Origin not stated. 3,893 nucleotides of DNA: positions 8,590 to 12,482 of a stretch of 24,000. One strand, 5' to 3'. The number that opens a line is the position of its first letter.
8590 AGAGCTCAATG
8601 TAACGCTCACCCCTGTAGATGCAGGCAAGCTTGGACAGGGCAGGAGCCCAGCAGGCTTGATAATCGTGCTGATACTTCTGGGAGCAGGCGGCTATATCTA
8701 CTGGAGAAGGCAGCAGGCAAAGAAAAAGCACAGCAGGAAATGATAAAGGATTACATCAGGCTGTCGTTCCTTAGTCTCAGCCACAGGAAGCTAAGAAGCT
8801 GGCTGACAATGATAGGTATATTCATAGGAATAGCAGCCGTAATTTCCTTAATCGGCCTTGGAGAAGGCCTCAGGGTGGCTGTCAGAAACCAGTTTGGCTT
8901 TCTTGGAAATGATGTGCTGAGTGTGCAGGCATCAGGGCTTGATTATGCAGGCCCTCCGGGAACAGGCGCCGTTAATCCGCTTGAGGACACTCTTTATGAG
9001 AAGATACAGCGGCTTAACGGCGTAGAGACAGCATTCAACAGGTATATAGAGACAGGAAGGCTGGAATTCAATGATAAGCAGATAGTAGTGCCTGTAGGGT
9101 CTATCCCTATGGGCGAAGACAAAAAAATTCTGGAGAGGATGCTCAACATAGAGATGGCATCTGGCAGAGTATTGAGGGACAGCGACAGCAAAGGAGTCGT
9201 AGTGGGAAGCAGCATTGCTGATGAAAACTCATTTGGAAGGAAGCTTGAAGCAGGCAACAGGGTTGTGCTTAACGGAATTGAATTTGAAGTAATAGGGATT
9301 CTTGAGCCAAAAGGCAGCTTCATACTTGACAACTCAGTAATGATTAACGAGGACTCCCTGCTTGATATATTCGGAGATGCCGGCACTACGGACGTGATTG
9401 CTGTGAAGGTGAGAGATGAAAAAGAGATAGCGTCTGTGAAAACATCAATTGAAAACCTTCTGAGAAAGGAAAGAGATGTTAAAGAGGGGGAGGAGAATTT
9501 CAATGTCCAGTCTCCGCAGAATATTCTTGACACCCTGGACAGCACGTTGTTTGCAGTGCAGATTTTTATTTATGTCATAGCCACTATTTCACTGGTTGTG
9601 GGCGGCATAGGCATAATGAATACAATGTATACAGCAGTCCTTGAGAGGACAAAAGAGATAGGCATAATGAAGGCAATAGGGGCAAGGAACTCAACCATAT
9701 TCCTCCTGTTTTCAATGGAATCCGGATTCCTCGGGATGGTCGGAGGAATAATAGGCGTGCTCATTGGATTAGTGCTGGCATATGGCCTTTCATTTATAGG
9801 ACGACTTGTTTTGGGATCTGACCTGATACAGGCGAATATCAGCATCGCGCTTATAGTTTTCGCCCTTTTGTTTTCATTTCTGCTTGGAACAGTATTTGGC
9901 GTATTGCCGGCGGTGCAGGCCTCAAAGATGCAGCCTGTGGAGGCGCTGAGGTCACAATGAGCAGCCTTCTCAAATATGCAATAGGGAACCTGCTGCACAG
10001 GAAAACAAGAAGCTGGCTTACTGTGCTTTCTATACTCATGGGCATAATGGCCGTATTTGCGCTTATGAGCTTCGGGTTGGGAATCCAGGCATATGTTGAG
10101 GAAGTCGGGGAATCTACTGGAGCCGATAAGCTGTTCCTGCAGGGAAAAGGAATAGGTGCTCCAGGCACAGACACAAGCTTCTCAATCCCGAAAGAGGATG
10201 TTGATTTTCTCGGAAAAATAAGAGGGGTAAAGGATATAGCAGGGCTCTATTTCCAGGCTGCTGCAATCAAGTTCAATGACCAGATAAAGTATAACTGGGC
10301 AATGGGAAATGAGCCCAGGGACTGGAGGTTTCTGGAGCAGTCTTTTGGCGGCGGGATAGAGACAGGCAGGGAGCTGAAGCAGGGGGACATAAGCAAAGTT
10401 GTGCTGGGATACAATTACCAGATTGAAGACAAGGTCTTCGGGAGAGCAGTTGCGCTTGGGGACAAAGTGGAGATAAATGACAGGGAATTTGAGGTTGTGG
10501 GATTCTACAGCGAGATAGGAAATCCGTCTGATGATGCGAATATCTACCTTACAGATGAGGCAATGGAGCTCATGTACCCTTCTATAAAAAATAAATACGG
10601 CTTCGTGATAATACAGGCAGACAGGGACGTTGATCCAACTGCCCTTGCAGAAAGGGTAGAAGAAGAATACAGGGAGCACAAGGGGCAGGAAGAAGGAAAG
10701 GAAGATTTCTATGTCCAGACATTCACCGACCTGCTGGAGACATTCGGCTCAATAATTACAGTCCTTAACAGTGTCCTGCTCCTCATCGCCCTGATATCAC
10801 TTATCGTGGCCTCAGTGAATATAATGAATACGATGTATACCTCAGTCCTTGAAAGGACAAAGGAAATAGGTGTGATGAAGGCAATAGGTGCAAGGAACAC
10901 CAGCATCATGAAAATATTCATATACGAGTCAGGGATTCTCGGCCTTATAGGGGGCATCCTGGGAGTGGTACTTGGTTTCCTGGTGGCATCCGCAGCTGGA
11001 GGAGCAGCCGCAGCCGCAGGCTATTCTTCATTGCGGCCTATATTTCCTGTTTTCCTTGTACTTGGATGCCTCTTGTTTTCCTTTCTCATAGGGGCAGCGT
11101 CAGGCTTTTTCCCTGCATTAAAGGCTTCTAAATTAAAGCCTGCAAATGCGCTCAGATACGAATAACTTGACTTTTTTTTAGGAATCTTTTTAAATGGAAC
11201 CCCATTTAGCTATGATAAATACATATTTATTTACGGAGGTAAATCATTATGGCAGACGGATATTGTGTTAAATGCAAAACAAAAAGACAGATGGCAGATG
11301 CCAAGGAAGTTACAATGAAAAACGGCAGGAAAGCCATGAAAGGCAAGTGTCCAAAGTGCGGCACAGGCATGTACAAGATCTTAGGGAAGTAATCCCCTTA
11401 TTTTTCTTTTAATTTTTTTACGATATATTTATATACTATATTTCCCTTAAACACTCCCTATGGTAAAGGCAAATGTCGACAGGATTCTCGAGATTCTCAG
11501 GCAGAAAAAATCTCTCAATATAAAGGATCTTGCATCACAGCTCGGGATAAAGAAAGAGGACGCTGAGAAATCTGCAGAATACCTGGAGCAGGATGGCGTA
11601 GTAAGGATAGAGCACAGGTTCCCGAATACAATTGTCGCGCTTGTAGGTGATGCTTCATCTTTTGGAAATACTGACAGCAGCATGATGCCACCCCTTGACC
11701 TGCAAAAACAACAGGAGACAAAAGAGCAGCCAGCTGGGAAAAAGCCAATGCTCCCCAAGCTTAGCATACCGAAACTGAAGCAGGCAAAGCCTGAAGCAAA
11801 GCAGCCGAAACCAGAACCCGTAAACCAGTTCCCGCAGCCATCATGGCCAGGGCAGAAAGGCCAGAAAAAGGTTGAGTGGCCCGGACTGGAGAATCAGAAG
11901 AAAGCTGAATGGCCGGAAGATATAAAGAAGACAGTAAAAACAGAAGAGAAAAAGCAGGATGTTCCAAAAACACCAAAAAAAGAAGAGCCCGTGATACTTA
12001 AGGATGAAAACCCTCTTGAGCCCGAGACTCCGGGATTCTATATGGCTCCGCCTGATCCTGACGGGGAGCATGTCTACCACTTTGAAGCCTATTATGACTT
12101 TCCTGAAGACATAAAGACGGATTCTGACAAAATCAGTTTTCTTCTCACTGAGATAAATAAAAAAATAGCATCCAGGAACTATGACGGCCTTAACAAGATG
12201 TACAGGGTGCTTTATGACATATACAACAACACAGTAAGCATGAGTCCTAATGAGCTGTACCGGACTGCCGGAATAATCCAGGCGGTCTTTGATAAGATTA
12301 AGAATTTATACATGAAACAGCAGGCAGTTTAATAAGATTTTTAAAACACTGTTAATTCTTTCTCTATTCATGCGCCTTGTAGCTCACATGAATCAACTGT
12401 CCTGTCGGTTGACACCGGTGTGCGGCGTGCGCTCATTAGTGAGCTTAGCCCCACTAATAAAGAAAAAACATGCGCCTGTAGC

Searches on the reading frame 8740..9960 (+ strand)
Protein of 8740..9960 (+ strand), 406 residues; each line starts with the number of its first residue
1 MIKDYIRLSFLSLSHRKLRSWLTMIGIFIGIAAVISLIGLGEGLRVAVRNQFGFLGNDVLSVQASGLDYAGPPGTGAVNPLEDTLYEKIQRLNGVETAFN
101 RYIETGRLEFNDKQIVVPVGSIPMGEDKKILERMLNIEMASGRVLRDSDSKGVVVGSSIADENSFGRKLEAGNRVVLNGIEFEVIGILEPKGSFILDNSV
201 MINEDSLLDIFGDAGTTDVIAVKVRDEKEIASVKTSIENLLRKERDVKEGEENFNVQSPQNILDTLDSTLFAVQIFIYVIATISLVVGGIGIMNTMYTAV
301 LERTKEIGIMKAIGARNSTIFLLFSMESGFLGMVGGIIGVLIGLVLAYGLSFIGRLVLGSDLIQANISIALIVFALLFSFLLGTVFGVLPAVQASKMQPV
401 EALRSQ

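Call 7: search_protein_families(library=pfam, proteins=[window:8740-9960:+])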
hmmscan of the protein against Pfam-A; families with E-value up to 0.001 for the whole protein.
window:8740-9960:+ (406 aa): 2 families
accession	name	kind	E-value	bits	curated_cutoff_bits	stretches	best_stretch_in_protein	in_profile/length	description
PF12704.14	MacB_PCD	-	4e-27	96.3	27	1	20-239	1-206/207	MacB-like periplasmic core domain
PF02687.27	FtsX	-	3.6e-19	69.4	25.5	1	279-399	2-120/120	FtsX-like permease C-terminal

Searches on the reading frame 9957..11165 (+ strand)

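Call 7: search_protein_families(library=pfam, proteins=[window:9957-11165:+])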
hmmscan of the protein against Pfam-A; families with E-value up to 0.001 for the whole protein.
window:9957-11165:+ (402 aa): 2 families
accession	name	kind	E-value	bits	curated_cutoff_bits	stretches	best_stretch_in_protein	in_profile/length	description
PF02687.27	FtsX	-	7.9e-22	78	25.5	1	276-395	2-120/120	FtsX-like permease C-terminal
PF12704.14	MacB_PCD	-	1.4e-20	74.9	27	1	19-236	1-206/207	MacB-like periplasmic core domain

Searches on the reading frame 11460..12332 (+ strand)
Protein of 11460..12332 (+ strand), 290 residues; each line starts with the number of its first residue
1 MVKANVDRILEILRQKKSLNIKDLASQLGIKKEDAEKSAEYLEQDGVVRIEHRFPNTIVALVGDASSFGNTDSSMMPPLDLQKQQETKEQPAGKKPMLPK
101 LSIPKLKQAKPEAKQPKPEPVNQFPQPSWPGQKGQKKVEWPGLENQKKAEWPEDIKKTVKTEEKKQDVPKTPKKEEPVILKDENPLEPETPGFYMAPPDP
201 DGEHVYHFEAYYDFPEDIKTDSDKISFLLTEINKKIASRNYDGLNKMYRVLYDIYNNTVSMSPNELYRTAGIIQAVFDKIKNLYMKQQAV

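Call 7: search_protein_families(library=pfam, proteins=[window:11460-12332:+])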
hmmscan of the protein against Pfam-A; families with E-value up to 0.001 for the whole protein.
window:11460-12332:+ (290 aa): 1 family
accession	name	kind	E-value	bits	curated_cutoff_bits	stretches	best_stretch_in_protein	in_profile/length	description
PF14394.12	DUF4423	-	2.4e-05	24.6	30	0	8-52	25-70/165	Domain of unknown function (DUF4423)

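Call 12: find_encoding_contigs(protein=window:11460-12332:+, flank=6000, max_places=10)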
Protein window:11460-12332:+ (290 aa): 24 contigs read that carry it; 7 places shown.
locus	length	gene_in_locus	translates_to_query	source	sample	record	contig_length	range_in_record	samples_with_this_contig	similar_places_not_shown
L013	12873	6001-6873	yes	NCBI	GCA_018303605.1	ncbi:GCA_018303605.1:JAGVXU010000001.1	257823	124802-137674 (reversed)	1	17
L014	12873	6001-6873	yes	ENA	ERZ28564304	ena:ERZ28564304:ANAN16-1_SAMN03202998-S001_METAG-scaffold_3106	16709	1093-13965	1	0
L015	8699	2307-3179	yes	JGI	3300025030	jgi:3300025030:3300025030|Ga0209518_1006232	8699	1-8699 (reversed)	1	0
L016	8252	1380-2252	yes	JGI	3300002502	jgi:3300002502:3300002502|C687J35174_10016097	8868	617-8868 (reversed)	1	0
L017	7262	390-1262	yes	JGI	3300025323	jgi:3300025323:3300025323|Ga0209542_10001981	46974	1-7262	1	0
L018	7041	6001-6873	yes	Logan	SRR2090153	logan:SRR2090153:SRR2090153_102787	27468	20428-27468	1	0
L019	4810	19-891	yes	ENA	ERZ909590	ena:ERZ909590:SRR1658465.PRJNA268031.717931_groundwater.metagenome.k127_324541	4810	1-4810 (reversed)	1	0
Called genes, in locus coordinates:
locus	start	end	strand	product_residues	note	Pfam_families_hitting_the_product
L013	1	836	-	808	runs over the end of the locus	PF00521:DNA_topoisoIV, PF03989:DNA_gyraseA_C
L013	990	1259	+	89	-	-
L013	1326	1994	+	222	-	PF00005:ABC_tran, PF13304:AAA_21 (faint)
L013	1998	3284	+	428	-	-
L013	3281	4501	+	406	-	PF12704:MacB_PCD, PF02687:FtsX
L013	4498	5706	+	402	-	PF12704:MacB_PCD, PF02687:FtsX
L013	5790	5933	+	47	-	PF18930:DUF5679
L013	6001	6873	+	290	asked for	PF14394:DUF4423 (faint)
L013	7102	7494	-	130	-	-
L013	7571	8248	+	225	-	PF22175:Ogg-HhH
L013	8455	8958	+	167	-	PF07823:CPDase, PF02834:LigT_PEase (faint), PF13563:2_5_RNA_ligase2 (weak)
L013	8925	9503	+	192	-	-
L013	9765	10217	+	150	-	-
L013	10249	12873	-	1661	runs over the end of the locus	-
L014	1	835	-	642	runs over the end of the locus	?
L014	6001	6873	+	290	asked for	PF14394:DUF4423 (faint)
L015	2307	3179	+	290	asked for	PF14394:DUF4423 (faint)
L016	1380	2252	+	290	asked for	PF14394:DUF4423 (faint)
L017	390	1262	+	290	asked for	PF14394:DUF4423 (faint)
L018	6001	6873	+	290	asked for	PF14394:DUF4423 (faint)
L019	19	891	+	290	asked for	PF14394:DUF4423 (faint)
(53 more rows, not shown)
